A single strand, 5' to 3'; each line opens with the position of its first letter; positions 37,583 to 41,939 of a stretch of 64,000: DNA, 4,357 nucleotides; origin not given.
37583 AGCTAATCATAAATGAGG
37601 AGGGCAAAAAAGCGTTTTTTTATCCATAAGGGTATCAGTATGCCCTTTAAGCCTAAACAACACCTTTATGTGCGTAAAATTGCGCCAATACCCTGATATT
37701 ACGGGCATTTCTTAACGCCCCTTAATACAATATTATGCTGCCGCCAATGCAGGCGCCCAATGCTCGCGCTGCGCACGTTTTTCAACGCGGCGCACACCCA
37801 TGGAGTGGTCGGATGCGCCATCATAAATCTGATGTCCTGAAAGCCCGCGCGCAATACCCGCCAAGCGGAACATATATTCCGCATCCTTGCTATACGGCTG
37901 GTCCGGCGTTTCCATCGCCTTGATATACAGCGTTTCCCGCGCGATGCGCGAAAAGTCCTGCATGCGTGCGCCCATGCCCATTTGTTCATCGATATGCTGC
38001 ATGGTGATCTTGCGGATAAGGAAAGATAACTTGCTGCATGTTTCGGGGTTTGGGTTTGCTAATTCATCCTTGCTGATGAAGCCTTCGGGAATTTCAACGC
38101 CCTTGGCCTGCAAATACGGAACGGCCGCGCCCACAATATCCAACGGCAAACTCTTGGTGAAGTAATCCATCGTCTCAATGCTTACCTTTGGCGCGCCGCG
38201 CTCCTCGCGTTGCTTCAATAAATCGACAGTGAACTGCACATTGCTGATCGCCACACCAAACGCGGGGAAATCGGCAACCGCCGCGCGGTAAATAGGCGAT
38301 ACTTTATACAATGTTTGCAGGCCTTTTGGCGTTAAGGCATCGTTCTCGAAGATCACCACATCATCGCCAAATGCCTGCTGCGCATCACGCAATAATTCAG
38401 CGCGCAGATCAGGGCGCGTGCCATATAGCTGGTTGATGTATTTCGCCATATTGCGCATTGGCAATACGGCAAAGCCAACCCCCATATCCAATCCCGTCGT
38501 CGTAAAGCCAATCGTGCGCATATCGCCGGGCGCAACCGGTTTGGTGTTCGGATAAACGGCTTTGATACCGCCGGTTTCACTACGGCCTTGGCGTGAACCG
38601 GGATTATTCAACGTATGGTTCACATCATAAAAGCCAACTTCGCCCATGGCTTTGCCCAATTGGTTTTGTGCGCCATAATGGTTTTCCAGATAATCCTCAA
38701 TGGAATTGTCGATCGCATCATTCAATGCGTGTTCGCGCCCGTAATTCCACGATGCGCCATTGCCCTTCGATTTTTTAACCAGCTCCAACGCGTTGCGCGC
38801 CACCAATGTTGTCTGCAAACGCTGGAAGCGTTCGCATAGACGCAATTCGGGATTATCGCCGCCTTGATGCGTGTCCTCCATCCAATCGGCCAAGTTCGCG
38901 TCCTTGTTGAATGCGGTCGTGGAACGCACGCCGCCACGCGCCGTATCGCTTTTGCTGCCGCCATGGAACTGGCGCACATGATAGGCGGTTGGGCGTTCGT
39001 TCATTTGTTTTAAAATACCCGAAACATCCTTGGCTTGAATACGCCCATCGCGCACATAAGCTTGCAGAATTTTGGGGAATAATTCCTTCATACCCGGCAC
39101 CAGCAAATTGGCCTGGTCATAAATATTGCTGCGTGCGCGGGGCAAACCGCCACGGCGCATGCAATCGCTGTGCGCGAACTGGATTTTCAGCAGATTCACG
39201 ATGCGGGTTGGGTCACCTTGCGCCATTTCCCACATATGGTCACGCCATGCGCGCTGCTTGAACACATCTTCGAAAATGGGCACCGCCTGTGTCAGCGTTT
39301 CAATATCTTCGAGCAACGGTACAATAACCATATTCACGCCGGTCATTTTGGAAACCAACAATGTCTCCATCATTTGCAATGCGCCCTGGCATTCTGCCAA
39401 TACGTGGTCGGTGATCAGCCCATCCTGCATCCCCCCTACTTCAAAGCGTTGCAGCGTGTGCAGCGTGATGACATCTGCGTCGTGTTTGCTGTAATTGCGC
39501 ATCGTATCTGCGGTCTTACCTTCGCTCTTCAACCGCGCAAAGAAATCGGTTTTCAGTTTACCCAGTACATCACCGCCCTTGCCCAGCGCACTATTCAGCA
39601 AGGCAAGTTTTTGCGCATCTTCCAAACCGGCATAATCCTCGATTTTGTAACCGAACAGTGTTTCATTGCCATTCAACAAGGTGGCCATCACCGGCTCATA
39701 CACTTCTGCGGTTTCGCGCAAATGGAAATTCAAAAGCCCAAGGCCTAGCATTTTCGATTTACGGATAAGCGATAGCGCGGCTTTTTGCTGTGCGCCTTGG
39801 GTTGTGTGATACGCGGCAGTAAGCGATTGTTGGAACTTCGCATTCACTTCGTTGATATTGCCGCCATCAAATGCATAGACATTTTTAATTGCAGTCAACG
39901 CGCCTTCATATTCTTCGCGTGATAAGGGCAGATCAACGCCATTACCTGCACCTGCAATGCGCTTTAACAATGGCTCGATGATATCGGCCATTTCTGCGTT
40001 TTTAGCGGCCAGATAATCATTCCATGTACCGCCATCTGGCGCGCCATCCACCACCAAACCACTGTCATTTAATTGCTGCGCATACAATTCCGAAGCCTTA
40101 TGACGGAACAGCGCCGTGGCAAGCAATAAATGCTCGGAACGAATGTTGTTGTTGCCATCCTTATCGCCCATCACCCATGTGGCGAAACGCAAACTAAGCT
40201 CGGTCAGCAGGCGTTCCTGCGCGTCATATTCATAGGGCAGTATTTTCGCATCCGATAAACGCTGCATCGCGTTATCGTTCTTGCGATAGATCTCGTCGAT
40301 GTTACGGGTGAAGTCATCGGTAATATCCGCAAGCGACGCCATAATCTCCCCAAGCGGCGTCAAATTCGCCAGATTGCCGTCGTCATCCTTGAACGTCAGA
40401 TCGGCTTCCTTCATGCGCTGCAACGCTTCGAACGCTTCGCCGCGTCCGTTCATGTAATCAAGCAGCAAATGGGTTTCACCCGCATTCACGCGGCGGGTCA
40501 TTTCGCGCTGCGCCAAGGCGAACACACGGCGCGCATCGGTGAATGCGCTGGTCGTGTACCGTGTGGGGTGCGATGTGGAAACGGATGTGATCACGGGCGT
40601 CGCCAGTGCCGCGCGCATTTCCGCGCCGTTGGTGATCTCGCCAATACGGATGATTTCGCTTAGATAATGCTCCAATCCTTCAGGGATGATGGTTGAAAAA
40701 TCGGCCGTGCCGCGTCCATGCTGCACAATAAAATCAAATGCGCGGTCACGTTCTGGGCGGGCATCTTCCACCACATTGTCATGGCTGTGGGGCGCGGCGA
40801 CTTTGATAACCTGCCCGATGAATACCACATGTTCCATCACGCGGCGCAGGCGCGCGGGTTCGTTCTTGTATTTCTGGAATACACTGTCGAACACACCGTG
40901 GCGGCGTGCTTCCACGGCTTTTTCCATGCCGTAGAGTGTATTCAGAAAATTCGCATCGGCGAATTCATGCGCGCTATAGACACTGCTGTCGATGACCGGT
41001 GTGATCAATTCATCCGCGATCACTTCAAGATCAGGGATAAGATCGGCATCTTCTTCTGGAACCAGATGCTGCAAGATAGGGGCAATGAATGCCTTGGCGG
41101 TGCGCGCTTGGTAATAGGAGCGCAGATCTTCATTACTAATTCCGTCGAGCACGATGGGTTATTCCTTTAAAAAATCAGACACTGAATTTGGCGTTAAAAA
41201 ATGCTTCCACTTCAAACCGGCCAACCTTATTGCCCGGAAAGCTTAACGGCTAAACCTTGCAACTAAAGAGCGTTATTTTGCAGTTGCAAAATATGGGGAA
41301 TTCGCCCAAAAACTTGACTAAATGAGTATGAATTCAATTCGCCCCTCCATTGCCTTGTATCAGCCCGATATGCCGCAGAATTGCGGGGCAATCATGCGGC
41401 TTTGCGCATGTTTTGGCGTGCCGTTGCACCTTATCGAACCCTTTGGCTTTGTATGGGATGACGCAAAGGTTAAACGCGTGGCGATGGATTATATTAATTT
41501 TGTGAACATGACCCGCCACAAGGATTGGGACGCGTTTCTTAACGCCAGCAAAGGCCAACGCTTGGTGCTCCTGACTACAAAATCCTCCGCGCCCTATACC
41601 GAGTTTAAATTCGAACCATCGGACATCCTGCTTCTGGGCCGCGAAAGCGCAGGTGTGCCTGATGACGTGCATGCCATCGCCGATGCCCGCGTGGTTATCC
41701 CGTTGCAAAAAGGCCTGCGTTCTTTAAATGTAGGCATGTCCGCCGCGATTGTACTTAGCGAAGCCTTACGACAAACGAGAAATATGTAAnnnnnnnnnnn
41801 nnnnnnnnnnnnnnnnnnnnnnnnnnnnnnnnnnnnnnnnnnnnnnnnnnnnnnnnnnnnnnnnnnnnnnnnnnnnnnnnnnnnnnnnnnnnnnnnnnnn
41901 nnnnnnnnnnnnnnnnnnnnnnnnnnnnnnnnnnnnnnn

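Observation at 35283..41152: Divergent PEPC-like 1139 aa protein paired with a biotin-less OadA/pyruvate-carboxylase-type carboxyltransferase (746 aa)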

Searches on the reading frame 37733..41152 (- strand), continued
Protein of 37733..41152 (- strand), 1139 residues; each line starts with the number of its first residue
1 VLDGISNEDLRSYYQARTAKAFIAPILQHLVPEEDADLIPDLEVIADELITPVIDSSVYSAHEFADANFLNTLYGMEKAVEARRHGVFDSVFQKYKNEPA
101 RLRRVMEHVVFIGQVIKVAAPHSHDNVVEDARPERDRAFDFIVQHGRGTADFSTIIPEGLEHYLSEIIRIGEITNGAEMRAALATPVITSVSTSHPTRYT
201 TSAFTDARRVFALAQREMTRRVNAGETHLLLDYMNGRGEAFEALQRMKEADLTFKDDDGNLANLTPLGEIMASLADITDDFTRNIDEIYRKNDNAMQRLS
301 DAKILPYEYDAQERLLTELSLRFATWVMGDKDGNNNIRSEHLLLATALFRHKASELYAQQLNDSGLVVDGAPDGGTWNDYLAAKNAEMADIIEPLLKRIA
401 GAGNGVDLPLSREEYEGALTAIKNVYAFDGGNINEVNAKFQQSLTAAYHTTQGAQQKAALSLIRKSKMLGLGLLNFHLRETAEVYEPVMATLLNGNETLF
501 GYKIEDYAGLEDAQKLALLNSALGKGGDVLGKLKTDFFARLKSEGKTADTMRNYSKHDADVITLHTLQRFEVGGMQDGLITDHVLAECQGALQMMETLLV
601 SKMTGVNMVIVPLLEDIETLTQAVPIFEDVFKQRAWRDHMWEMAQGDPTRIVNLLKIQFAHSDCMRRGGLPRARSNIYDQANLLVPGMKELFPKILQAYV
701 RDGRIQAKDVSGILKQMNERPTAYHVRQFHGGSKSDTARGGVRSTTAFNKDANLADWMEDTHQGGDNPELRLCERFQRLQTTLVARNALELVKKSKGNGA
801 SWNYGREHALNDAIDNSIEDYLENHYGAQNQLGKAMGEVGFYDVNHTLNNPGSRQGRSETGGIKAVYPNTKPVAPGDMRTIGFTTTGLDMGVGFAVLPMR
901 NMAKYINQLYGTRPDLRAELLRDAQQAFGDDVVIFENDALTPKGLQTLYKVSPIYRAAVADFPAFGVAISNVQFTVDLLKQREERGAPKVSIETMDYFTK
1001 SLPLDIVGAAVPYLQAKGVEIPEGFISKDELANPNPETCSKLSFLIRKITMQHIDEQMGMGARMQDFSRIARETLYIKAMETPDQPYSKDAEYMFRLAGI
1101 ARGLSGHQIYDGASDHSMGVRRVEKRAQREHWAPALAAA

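Call 56: fold_search(model_id=the predicted structure, library=pdb)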
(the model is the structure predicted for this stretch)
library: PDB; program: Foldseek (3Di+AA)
matches with E <= 10: 274; with E <= 0.001: 10
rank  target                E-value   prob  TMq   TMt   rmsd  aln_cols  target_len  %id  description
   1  6v3o_D                7.0e-11  1.00  0.37  0.44  17.1      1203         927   14  Crystal structure of the T-state of maize C4-phosphoenolpyruvate carboxylase in complex with citrate (released 2020-12-09)
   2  6u2t_C                1.6e-10  1.00  0.39  0.46  16.9      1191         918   14  Crystal structure of the T-state of maize C4-phosphoenolpyruvate carboxylase in complex with malate (released 2020-09-09)
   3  3zgb_B                4.4e-10  1.00  0.36  0.43  17.7      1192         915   12  Greater efficiency of photosynthetic carbon fixation due to single amino acid substitution (released 2013-02-27)
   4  8cj8_B                5.4e-10  1.00  0.38  0.44  16.9      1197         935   13  Arabidopsis thaliana Phosphoenolpyruvate carboxylase PPC1 mutant A651V in complex with L-malate (released 2024-02-21)
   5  1jqn                  3.0e-09  1.00  0.37  0.46  17.4      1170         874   11  Crystal structure of E.coli phosphoenolpyruvate carboxylase in complex with Mn2+ and DCDP (released 2003-01-14)
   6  8qtm_A                3.8e-09  1.00  0.36  0.43  17.5      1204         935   13  Arabidopsis thaliana Phosphoenolpyruvate carboxylase PPC1 G678S mutant with bound malate (released 2024-10-23)
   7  1fiy                  6.0e-09  1.00  0.37  0.46  17.7      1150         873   12  THREE-DIMENSIONAL STRUCTURE OF PHOSPHOENOLPYRUVATE CARBOXYLASE FROM ESCHERICHIA COLI AT 2.8 A RESOLUTION (released 1999-02-09)
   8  8cj5_A                9.9e-09  1.00  0.35  0.42  17.6      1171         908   12  Arabidopsis thaliana Phosphoenolpyruvate carboxylase PPC1 A651V mutant with bound phosphate (released 2024-02-21)
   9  8ojy_A                1.2e-08  1.00  0.36  0.42  17.1      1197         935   13  Arabidopsis thaliana Phosphoenolpyruvate carboxylase PPC1 T778 mutant with bound malate (released 2024-04-03)
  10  4bxh_B                1.3e-08  1.00  0.38  0.45  17.4      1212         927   12  Resolving the activation site of positive regulators in plant phosphoenolpyruvate carboxylase (released 2013-10-02)
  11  9vrd                  3.7e-03  0.20  0.06  0.06  37.9      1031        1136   10  Cryo-EM structure of rice multidrug resistance protein 5 (MRP5) with InsP6 in state A (released 2026-04-01)
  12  9c12                  5.8e-03  0.13  0.06  0.06  40.2      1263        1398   10  Leukotriene C4-bound Multidrug Resistance-associated Protein 2 (MRP2) (released 2024-12-18)
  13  8avy                  7.3e-03  0.18  0.07  0.07  34.5      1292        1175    8  The ABCB1 L335C mutant (mABCB1) in the Apo state (released 2023-09-06)
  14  9jb7                  9.2e-03  0.12  0.06  0.06  39.3      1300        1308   10  Multidrug resistance-associated protein 2 in complex with SN-38G (released 2026-04-08)
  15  8sql_A                1.0e-02  0.15  0.08  0.07  37.1      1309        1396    9  Cleaved Ycf1p Monomer in the Beta Conformation (released 2024-05-08)
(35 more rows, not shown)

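Call 92: search_protein_families(library=padloc, proteins=[window:37733-41152:-], max_evalue=0.01)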
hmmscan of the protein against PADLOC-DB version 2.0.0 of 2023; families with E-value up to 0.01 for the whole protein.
window:37733-41152:- (1139 aa): 0 families

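Call 94: search_dna_similar(query=window:37733-41152:-, collection=plasmids, mode=protein, max_evalue=0.00001, max_rows=10)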
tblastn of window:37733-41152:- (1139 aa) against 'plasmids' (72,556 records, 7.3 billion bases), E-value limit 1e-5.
No match.

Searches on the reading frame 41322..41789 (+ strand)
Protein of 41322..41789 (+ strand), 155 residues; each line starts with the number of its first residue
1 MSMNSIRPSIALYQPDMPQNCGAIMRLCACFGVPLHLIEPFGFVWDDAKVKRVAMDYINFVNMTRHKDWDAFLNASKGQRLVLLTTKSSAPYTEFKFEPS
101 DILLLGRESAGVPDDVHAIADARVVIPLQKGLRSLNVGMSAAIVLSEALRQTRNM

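Call 35: search_protein_families(library=pfam, proteins=[window:41322-41789:+], max_evalue=0.001)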
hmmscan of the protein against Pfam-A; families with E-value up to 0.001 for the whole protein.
window:41322-41789:+ (155 aa): 1 family
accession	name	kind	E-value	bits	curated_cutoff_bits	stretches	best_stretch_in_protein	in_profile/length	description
PF00588.24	SpoU_methylase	-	3.4e-33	115.2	29.7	1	10-145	4-141/142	SpoU rRNA Methylase family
